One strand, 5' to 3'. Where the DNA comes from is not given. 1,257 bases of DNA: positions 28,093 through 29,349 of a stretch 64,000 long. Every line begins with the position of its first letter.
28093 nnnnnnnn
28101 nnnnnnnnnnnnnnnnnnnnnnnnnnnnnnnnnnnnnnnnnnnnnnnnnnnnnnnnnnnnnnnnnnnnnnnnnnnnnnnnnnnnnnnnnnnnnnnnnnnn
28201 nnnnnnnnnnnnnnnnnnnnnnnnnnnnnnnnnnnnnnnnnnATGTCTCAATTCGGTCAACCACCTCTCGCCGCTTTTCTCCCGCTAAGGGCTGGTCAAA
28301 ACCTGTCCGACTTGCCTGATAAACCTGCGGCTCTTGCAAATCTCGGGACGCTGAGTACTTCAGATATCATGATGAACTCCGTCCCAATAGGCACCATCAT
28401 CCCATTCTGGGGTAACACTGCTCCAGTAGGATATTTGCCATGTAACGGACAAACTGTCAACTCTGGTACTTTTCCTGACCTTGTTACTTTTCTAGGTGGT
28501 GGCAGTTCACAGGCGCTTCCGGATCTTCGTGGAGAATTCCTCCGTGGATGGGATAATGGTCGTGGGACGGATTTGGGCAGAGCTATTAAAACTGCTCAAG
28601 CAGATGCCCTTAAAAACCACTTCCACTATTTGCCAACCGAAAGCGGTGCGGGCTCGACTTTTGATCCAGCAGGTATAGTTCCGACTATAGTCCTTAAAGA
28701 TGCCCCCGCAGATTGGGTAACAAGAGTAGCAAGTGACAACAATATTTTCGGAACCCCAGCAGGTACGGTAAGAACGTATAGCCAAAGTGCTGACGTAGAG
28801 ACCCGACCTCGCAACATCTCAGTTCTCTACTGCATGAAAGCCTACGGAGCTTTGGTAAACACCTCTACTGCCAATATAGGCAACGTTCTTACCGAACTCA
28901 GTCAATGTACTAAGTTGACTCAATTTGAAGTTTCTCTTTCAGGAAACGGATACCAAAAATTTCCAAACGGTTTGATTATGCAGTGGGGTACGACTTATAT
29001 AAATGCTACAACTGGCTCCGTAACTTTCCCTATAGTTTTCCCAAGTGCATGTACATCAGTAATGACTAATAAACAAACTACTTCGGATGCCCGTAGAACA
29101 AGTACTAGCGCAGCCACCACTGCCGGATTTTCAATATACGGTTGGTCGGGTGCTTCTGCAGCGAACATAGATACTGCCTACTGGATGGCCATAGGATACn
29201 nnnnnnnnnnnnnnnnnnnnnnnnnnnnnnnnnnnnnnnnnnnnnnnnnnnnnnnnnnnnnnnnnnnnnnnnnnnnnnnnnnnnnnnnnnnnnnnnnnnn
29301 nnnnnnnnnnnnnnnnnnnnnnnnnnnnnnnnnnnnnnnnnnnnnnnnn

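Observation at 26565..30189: Three tandem tail-fibre paralogs with identical tail-collar cores and divergent C-termini, plus a second paralog pair at 33499-34599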

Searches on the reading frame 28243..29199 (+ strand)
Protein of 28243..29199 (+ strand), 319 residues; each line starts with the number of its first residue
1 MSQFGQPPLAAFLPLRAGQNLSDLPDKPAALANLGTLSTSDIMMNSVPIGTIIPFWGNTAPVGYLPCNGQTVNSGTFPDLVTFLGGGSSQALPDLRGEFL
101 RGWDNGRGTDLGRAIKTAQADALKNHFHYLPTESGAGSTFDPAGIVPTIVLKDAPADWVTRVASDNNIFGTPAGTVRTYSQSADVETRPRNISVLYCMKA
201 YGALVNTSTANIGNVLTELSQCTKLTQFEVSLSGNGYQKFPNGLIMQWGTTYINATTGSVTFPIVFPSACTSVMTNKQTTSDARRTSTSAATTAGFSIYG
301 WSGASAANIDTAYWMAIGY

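Call 4: search_protein_families(library=pfam, proteins=[window:28243-29199:+], max_evalue=0.01)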
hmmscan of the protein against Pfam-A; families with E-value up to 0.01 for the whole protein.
window:28243-29199:+ (319 aa): 2 families
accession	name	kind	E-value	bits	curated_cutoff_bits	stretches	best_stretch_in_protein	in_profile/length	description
PF21882.2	Gp53-like_C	-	7.9e-19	68.4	24.9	1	239-319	1-84/84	Putative tail fiber protein gp53-like, C-terminal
PF07484.17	Collar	-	3.6e-14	52.9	24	1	50-100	1-57/57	Phage Tail Collar Domain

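Call 5: search_protein_families(library=phrogs, proteins=[window:28243-29199:+], max_evalue=0.001)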
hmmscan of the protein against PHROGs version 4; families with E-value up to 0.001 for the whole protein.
window:28243-29199:+ (319 aa): 26 families (the best 25 are shown)
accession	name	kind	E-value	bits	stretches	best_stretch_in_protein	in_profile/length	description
phrog_523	-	tail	3.5e-44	152.6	1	45-218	484-654/673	tail collar fiber protein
phrog_327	-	tail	2.5e-39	137.1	1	40-317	300-576/618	tail protein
phrog_1858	-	tail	3.6e-32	112.3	1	39-214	130-307/1018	tail fiber protein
phrog_3100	-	tail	8.6e-30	106.3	1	18-200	174-381/382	tail fiber protein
phrog_1800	-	tail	6.3e-27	95.7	1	40-199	383-544/545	tail collar fiber protein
phrog_12846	-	tail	2.4e-24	87.1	1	41-205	149-309/552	tail fiber protein; Ig-domain containing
phrog_20472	-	unknown function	2.4e-23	84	1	43-200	221-365/366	-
phrog_2557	-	head and packaging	8.1e-22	78.6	1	209-319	416-533/534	virion structural protein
phrog_14307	-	unknown function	1.6e-21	77.5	1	45-129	46-127/137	-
phrog_1396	-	tail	3.9e-20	73.5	1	175-319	221-341/504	tail fiber protein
phrog_4209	-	tail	1.3e-17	65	1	212-319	295-406/406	tail fiber protein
phrog_7489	-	tail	4.4e-16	59.7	1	43-96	419-471/775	tail fiber protein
phrog_6256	-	tail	9.8e-15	55.6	1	45-123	287-364/686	tail fiber protein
phrog_25747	-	tail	4.3e-14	52.4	1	49-133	680-771/901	tail fiber protein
phrog_2097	-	tail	1.8e-13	51.1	1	42-141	381-477/644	tail fiber protein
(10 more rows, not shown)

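Call 8: search_dna_similar(query=window:28243-29199:+, collection=phages, mode=protein, max_rows=30)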
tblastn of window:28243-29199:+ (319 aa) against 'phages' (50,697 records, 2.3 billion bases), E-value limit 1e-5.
Records with a match: 988; places in all: 1053; records where one place covers at least 80% of the query: 0.
Best place of each record, by identity: <60% 988.
By first word of the organism name: Escherichia 385; Klebsiella 123; Ralstonia 110; Synechococcus 61; Shigella 46; Yersinia 39; Enterobacter 29; Cronobacter 22; Enterobacteria 22; Acinetobacter 17; and 35 more.
By host as written in the record: Escherichia coli 182; - 111; Ralstonia solanacearum 89; Klebsiella pneumoniae 66; Escherichia coli str. K-12 substr. MG1655 21; Escherichia coli B 21; Escherichia coli O157:H7 17; Shigella sp. 15; and 250 more.
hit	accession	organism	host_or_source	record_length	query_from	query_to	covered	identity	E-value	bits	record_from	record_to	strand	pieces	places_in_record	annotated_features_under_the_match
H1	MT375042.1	Acinetobacter phage vB_AbaP_Alexa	Acinetobacter baumannii NIPH 201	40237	6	199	61%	39.2%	4e-31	129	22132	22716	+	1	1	putative tail fiber protein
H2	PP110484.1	Synechococcus phage MA01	Synechococcus sp. MW02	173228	3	199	62%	37.0%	9e-22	101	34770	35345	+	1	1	tail collar domain containing protein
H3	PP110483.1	Synechococcus phage MA10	Synechococcus sp. MW02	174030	3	199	62%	37.0%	9e-22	101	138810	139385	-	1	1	tail collar domain containing protein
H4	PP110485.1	Synechococcus phage ME01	Synechococcus sp. MW02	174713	3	199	62%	37.0%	9e-22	101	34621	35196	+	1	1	tail collar domain containing protein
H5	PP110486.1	Synechococcus phage MC09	Synechococcus sp. MW02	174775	3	199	62%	37.0%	9e-22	101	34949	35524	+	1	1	tail collar domain containing protein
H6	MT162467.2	Synechococcus phage S-H34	Synechococcus sp. MW02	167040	3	199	62%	37.0%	2e-21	100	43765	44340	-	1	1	tail collar domain containing protein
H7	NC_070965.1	Synechococcus phage S-H34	Synechococcus sp. MW02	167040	3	199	62%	37.0%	2e-21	100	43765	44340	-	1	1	tail fiber protein; Ig-domain containing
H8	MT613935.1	Pseudomonas phage Persinger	Pseudomonas aeruginosa UVA4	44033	5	200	61%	36.8%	1e-22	104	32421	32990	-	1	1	tail fiber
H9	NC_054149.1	Pseudomonas phage Persinger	Pseudomonas aeruginosa UVA4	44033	5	200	61%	36.8%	1e-22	104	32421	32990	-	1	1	tail protein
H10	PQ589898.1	Escherichia phage Alux-21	Escherichia coli Eco-21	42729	6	208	64%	35.1%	6e-23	105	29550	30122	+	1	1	tail protein | tail fiber protein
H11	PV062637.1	Nitratidesulfovibrio phage SRB7757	Nitratidesulfovibrio vulgaris ATCC7757 ...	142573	43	222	56%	38.9%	3e-23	106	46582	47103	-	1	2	record has no annotation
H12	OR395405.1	Desulfovibrio phage 7757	Desulfovibrio vulgaris ATCC 7757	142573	43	222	56%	38.9%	3e-23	106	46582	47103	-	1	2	record has no annotation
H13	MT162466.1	Synechococcus phage S-N03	Synechococcus sp. MW02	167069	2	199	62%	34.9%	2e-20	97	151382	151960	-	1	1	tail collar protein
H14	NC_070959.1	Synechococcus phage S-N03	Synechococcus sp. MW02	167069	2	199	62%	34.9%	2e-20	97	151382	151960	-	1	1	tail fiber protein; Ig-domain containing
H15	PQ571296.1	Klebsiella phage KA2-1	Klebsiella aerogenes MAO-MM-7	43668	6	203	62%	34.6%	3e-20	97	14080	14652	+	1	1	tail protein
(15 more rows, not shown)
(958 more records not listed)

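Call 16: find_encoding_contigs(protein=window:28243-29199:+, flank=10000, max_places=6)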
Protein window:28243-29199:+ (319 aa): 3 contigs read that carry it; 2 places shown.
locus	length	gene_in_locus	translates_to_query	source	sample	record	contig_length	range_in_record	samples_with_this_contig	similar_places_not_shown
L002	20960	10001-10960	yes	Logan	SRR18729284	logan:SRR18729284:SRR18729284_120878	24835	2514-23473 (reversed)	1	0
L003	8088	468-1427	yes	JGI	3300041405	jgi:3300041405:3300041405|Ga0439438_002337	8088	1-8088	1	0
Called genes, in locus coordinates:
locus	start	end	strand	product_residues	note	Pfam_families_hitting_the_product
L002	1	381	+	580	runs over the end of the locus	?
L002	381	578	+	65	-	-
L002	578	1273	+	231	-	PF04539:Sigma70_r3 (weak)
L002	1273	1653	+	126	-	-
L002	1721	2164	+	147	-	-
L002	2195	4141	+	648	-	-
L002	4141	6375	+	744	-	-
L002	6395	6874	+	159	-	-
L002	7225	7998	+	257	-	-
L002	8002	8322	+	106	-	-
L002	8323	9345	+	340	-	PF07484:Collar, PF21882:Gp53-like_C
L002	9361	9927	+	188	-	PF14301:DUF4376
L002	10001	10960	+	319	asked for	PF07484:Collar, PF21882:Gp53-like_C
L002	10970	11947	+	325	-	PF07484:Collar, PF21882:Gp53-like_C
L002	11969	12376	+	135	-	-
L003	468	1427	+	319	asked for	PF07484:Collar, PF21882:Gp53-like_C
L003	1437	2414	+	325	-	PF07484:Collar, PF21882:Gp53-like_C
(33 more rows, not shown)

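Call 17: find_homologous_proteins(query=window:28243-29199:+, max_evalue=1e-10)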
Query window:28243-29199:+ (319 aa): 548 proteins with E <= 1e-10 among 3530 candidates; the best 120 are listed.
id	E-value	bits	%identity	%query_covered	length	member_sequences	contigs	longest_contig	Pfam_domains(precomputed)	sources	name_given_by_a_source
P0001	3.3e-211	718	100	100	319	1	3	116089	PF07484.18,PF21882.3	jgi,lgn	jgi:microcystin-dependent protein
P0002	4.2e-118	412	65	100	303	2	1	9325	PF07484.18,PF21882.3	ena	-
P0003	5.0e-115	402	63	100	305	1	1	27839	PF07484.18,PF21882.3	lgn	-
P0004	7.6e-113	395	70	86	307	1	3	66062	PF07484.18,PF21882.3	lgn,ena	-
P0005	5.9e-111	389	62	100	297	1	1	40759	PF07484.18,PF21882.3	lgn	-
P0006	7.1e-111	389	62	100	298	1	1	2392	PF07484.18,PF21882.3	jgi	jgi:microcystin-dependent protein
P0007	5.4e-109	383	61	100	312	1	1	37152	PF07484.18,PF21882.3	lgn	-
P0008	1.2e-108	381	60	100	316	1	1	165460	PF07484.18,PF21882.3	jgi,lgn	jgi:microcystin-dependent protein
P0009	4.2e-108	380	64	86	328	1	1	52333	PF07484.18,PF21882.3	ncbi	-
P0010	1.1e-107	378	68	86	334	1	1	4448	PF07484.18,PF21882.3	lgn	-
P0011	6.4e-107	376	60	100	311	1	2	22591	PF07484.18,PF21882.3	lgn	-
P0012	8.2e-107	375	60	100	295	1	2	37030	PF07484.18,PF21882.3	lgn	-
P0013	7.5e-104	366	57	99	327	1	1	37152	PF07484.18,PF21882.3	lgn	-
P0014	1.1e-103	365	58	100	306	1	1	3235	PF07484.18,PF21882.3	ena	-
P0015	3.1e-102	360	67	86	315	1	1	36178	PF07484.18,PF21882.3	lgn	-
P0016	3.8e-101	357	66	84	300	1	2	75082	PF07484.18,PF21882.3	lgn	-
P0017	4.0e-101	357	66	86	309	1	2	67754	PF07484.18,PF21882.3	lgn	-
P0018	8.1e-101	356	57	100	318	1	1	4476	PF07484.18,PF21882.3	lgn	-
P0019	3.2e-99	350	56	100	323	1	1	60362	PF07484.18,PF21882.3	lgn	-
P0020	3.4e-99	350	55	99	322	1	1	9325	PF07484.18,PF21882.3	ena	-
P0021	2.3e-97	344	63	85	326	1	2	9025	PF07484.18,PF21882.3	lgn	-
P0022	5.3e-97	343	56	100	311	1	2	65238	PF07484.18,PF21882.3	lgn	-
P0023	1.9e-96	341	59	86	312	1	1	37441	PF07484.18,PF21882.3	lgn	-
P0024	2.4e-95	338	57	100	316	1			PF07484.18,PF21882.3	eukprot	eukprot:gnl/Spiro4/21991_TR10800_c0_g1_i1.p1 gnl/Spiro4/21991_TR10800_c0_g1~~gnl/Spiro4/21991_TR1080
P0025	4.6e-95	337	56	100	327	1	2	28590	PF07484.18,PF21882.3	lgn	-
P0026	2.2e-93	331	57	93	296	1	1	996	PF07484.18,PF21882.3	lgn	-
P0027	8.2e-93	329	53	100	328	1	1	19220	PF07484.18,PF21882.3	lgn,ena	-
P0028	1.6e-91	325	60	86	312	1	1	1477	PF07484.18,PF21882.3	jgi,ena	-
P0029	7.0e-91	323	54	100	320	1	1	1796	PF07484.18,PF21882.3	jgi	-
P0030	1.5e-86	309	53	100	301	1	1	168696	PF07484.18,PF21882.3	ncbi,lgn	-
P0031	5.5e-86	307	51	100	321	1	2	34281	PF07484.18,PF21882.3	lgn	-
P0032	1.3e-83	299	56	85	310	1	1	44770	PF07484.18,PF21882.3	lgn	-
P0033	1.3e-80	289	49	100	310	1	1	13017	PF07484.18,PF21882.3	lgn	-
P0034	4.6e-74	268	47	100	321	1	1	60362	PF07484.18,PF21882.3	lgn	-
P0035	5.4e-74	268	49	85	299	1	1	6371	PF07484.18,PF21882.3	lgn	-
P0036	2.2e-69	252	44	100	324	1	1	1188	PF07484.18,PF21882.3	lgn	-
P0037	3.3e-68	249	43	99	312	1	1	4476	PF07484.18,PF21882.3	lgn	-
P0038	3.8e-68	248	45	100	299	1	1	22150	PF07484.18,PF21882.3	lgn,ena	-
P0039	8.8e-68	247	45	100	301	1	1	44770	PF07484.18,PF21882.3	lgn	-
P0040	1.3e-67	247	44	100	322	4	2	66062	PF07484.18,PF21882.3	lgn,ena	-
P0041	4.5e-67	245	45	100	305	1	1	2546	PF07484.18,PF21882.3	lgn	-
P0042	1.1e-66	243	44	100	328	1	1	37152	PF07484.18,PF21882.3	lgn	-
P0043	2.0e-66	243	44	100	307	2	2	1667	PF07484.18,PF21882.3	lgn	-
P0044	3.2e-65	239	44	99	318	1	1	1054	PF07484.18,PF21882.3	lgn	-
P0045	5.8e-65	238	45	100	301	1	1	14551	PF07484.18,PF21882.3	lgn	-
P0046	6.6e-65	238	46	94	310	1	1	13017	PF07484.18,PF21882.3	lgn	-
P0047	2.0e-64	236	43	100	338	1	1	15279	PF07484.18,PF21882.3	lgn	-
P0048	3.5e-64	235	43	99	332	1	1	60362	PF07484.18,PF21882.3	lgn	-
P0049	4.3e-64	235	41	99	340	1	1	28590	PF07484.18,PF21882.3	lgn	-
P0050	5.3e-64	235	45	99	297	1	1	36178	PF07484.18,PF21882.3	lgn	-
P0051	5.4e-64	235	40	100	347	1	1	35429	PF07484.18,PF21882.3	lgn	-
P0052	5.7e-64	235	44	99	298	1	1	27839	PF07484.18,PF21882.3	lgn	-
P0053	1.5e-63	233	42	99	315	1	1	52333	PF07484.18,PF21882.3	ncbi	-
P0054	2.0e-63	233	42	100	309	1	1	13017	PF07484.18,PF21882.3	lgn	-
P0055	4.1e-63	232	42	100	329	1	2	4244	PF07484.18,PF21882.3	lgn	-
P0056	4.9e-63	232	43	99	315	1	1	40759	PF07484.18,PF21882.3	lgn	-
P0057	1.8e-62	230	43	100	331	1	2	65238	PF07484.18,PF21882.3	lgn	-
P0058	2.9e-62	229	44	99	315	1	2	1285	PF07484.18,PF21882.3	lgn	-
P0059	6.0e-62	228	48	82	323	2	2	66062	PF07484.18,PF21882.3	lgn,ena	-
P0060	7.0e-62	228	43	100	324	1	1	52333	PF07484.18,PF21882.3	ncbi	-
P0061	9.5e-62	227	47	71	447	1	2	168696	PF07484.18,PF21882.3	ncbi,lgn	-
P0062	1.1e-61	227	41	99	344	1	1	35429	PF07484.18,PF21882.3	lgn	-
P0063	1.5e-61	227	43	99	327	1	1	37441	PF07484.18,PF21882.3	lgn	-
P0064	3.2e-61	226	43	100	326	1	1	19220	PF07484.18,PF21882.3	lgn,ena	-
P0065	1.6e-60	223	43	100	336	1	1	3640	PF07484.18,PF21882.3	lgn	-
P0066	1.9e-60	223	42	99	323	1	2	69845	PF07484.18,PF21882.3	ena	-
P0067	3.6e-60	222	42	99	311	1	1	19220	PF07484.18,PF21882.3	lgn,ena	-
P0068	4.0e-60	222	43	89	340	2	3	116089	PF07484.18,PF21882.3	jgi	jgi:hypothetical protein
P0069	7.4e-60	221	42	99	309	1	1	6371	PF07484.18,PF21882.3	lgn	-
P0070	3.9e-59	219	40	100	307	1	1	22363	PF07484.18,PF21882.3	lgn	-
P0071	4.2e-59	219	48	69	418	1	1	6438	PF07484.18,PF21882.3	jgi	jgi:microcystin-dependent protein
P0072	4.3e-59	219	47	86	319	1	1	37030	PF07484.18,PF21882.3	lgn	-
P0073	5.6e-59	218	42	100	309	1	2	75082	PF07484.18,PF21882.3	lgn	-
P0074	9.9e-59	217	41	99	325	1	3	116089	PF07484.18,PF21882.3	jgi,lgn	jgi:phage-related tail fiber protein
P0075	1.3e-58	217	79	39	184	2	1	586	PF07484.18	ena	-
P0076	1.5e-58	217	40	99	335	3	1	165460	PF07484.18,PF21882.3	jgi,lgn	jgi:phage-related tail fiber protein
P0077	1.0e-57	214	40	100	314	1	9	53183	PF07484.18,PF21882.3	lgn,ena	-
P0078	1.1e-57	214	43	86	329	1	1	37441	PF07484.18,PF21882.3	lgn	-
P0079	1.1e-57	214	42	99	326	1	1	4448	PF07484.18,PF21882.3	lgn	-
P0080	1.2e-57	214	46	83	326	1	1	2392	PF07484.18,PF21882.3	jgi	jgi:phage-related tail fiber protein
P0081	1.3e-57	214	41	100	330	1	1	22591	PF07484.18,PF21882.3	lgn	-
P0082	2.7e-57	213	42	100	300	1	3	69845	PF07484.18,PF21882.3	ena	-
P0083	3.0e-57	213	46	72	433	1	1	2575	PF07484.18,PF21882.3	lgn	-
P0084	6.7e-57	211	43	100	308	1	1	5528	PF07484.18,PF21882.3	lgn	-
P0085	1.4e-56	210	42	100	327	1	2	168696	PF07484.18,PF21882.3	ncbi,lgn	-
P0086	2.0e-56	210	41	100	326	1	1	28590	PF07484.18,PF21882.3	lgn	-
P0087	2.9e-56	209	42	100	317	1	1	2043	PF07484.18,PF21882.3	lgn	-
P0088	2.7e-55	206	31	87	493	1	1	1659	PF07484.18,PF21882.3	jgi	jgi:microcystin-dependent protein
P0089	4.9e-55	205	39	100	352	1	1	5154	PF07484.18,PF21882.3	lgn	-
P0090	6.7e-55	205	39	100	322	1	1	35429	PF07484.18,PF21882.3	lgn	-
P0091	1.0e-54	204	39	100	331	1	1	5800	PF07484.18,PF21882.3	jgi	jgi:microcystin-dependent protein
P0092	2.8e-54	203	43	86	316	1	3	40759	PF07484.18,PF21882.3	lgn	-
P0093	2.7e-53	200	42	100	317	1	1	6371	PF07484.18,PF21882.3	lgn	-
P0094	7.1e-52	195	46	71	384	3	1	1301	PF07484.18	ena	-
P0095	1.8e-51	194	45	69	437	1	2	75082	PF07484.18,PF21882.3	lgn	-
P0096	1.3e-48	184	40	85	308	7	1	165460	PF07484.18,PF21882.3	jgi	jgi:hypothetical protein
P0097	2.9e-46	176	45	71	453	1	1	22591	PF07484.18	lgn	-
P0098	7.4e-46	175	45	71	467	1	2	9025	PF07484.18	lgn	-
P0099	8.3e-46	175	37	86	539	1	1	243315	PF12571.14,PF07484.18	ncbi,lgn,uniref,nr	ncbi:phage tail protein [Pseudomonas sp. SWRI153]|uniref:Phage tail protein n=1 Tax=Pseudomonas khor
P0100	3.5e-44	170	30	72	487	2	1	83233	PF07484.18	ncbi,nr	ncbi:hypothetical protein C1893_23490 [Pseudomonas sp. MPR-ANC1]|nr:hypothetical protein C1893_23490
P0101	3.6e-40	156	38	87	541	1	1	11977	PF07484.18,PF21882.3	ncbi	-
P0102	3.8e-40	156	38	87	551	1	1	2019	PF07484.18,PF21882.3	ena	-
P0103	3.8e-40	156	38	87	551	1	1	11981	PF07484.18,PF21882.3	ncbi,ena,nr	ncbi:MAG: tail fiber protein [Negativicutes bacterium]|nr:tail fiber protein [Negativicutes bacteriu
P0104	3.8e-40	156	38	87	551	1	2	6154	PF07484.18,PF21882.3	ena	-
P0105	7.5e-40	155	35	86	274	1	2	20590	PF07484.18,PF21882.3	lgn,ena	-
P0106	7.5e-40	155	38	87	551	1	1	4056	PF07484.18,PF21882.3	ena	-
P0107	1.3e-39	155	38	87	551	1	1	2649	PF07484.18,PF21882.3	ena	-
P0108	1.4e-38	151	36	86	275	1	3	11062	PF07484.18,PF21882.3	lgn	-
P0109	9.2e-38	149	36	87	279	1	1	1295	PF07484.18,PF21882.3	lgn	-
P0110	5.5e-37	146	36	87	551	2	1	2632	PF07484.18,PF21882.3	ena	-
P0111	6.0e-37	146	36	87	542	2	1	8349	PF07484.18,PF21882.3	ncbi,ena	-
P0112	3.3e-36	143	36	87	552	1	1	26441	PF07484.18,PF21882.3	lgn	-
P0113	1.8e-32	131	34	86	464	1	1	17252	PF07484.18,PF21882.3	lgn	-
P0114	4.8e-31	126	35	71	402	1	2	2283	PF07484.18,PF21882.3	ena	-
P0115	4.8e-29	120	37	63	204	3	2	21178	PF07484.18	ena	-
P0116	1.3e-28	118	37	57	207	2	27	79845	PF07484.18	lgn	-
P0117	1.8e-28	118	33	92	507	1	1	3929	PF12571.14,PF07484.18,PF21882.3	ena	-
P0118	2.4e-27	114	33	71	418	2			PF07484.18,PF21882.3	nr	nr:tail fiber protein [Pseudomonas morbosilactucae]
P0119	4.1e-27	114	33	92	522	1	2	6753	PF12571.14,PF07484.18,PF21882.3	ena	-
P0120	1.2e-26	112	32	92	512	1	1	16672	PF12571.14,PF07484.18,PF21882.3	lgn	-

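Call 18: search_solved_structures(query=window:28243-29199:+, max_evalue=0.01, show_alignments=3)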
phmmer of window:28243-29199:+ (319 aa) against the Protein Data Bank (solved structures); distinct sequences matched with E-value up to 0.01: 7.
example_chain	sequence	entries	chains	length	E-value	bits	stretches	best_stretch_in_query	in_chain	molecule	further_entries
9cuy_c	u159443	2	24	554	2.5e-18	69.8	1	40-203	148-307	Short tail fiber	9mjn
2xgf_A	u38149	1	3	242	3.5e-09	39.8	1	40-133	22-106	LONG TAIL FIBER PROTEIN P37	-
4mtm_A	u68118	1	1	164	6.5e-05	25.7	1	225-319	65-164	Putative tail fiber protein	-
9zd7_AE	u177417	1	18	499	6.9e-05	25.7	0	11-39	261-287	short tail fiber gp92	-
1ocy_A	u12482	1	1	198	0.0011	21.8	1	43-111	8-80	BACTERIOPHAGE T4 SHORT TAIL FIBRE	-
6cxb_A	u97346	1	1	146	0.0013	21.5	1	234-298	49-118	R1-type pyocin tail fiber protein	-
1pdi_A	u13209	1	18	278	0.0035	20.1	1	39-111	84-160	Short tail fiber protein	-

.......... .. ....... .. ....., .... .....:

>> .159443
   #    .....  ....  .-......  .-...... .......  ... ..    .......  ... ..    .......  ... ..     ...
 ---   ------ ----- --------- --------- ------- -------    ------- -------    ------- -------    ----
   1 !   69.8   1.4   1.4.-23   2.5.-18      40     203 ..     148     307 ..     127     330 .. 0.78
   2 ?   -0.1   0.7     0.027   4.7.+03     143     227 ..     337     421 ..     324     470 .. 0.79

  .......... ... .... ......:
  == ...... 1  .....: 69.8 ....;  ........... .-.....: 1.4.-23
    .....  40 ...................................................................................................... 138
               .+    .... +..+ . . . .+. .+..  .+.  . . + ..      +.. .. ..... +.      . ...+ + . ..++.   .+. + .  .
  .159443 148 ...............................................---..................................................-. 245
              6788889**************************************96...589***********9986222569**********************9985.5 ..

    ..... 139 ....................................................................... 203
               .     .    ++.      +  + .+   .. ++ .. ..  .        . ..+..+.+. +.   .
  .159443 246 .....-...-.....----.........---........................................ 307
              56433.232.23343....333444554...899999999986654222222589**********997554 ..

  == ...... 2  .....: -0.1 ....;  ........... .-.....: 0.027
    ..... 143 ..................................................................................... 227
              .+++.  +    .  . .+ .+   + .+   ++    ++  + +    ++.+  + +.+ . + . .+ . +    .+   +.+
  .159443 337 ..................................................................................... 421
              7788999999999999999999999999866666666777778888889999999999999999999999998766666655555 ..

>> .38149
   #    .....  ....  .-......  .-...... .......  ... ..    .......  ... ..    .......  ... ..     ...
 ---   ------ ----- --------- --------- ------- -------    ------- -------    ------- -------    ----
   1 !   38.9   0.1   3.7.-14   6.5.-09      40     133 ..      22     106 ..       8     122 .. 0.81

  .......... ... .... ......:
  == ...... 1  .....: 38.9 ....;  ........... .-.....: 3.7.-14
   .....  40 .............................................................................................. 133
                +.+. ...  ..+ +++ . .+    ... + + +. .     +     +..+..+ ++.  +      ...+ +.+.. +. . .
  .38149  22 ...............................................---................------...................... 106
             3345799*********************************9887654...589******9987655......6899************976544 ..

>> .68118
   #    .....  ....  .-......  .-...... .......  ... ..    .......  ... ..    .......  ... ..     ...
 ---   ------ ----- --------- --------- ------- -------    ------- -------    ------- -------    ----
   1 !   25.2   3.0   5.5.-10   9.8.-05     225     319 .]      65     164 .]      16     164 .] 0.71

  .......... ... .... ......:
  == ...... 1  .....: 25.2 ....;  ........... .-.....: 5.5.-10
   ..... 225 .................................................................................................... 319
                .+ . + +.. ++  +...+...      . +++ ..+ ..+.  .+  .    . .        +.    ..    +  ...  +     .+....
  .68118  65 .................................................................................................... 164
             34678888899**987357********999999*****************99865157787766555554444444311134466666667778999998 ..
